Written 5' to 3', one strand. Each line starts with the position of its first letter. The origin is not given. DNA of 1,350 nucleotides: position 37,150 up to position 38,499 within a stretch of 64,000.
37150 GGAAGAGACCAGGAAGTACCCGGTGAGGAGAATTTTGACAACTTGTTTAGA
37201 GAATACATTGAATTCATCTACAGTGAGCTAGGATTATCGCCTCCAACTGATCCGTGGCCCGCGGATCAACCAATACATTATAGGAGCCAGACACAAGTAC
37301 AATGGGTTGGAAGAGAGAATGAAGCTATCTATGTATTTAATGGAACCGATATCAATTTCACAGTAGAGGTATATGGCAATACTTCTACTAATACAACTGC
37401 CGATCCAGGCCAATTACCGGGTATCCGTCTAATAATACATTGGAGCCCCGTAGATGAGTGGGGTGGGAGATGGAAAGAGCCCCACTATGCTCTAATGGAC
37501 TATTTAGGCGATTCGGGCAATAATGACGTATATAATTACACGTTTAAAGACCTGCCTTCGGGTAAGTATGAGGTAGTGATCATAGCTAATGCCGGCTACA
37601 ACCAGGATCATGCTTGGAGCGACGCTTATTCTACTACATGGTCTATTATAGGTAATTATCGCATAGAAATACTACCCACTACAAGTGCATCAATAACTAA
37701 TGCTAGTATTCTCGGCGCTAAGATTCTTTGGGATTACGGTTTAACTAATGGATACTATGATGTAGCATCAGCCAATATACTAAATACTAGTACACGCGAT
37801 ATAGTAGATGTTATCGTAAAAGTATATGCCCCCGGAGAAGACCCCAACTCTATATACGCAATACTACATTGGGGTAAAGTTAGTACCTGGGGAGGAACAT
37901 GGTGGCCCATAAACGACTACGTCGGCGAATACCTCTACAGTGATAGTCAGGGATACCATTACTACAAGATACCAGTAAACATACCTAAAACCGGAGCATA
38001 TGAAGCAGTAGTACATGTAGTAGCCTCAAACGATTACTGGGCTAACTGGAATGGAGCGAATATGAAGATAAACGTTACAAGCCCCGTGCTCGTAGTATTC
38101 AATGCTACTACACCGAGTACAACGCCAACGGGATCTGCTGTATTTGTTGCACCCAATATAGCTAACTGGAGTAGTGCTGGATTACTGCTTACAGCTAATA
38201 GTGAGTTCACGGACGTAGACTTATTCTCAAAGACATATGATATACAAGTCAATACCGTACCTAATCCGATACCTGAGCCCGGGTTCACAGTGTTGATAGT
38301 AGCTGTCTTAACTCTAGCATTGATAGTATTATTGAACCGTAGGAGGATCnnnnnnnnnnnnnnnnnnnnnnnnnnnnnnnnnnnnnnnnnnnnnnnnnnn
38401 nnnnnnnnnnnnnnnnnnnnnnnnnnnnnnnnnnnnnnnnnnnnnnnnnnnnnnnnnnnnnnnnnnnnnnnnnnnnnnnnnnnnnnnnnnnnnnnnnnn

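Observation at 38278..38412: GH57 enzyme carries a C-terminal-anchor-like motif (PGF + TM + RRR) in the middle of the ORF, directly followed by a signal-peptide-like helix and a second extracellular module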

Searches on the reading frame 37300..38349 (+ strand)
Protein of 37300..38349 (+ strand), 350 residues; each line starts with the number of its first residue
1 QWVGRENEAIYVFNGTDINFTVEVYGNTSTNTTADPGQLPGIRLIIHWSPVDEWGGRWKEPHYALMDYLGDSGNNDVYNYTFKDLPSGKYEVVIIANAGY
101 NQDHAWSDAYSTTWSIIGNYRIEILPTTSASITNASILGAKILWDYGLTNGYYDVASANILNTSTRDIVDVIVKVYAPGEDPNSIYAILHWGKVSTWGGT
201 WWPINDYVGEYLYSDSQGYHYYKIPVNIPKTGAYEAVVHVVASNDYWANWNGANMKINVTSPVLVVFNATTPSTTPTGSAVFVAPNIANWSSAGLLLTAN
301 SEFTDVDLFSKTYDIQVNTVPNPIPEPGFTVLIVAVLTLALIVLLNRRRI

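Call 3: search_protein_families(library=pfam, proteins=[window:37300-38349:+], max_evalue=1)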
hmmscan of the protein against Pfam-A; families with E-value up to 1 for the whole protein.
window:37300-38349:+ (350 aa): 4 families
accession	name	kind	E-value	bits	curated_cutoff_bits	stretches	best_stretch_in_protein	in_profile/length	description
PF17210.9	SdrD_B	-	0.11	13.1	29.7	1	79-102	49-72/112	SdrD B-like domain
PF10765.14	Phage_P22_NinX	-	0.13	13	22.6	0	102-137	43-82/114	Bacteriophage P22, NinX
PF23166.1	Ig_N_CWD1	-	0.24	12.1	27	0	226-258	87-120/121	Alpha-glucan water dikinase 1 Ig-like N-terminal domain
PF13539.11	Peptidase_M15_4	-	0.75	10.9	25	0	182-207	41-65/70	D-alanyl-D-alanine carboxypeptidase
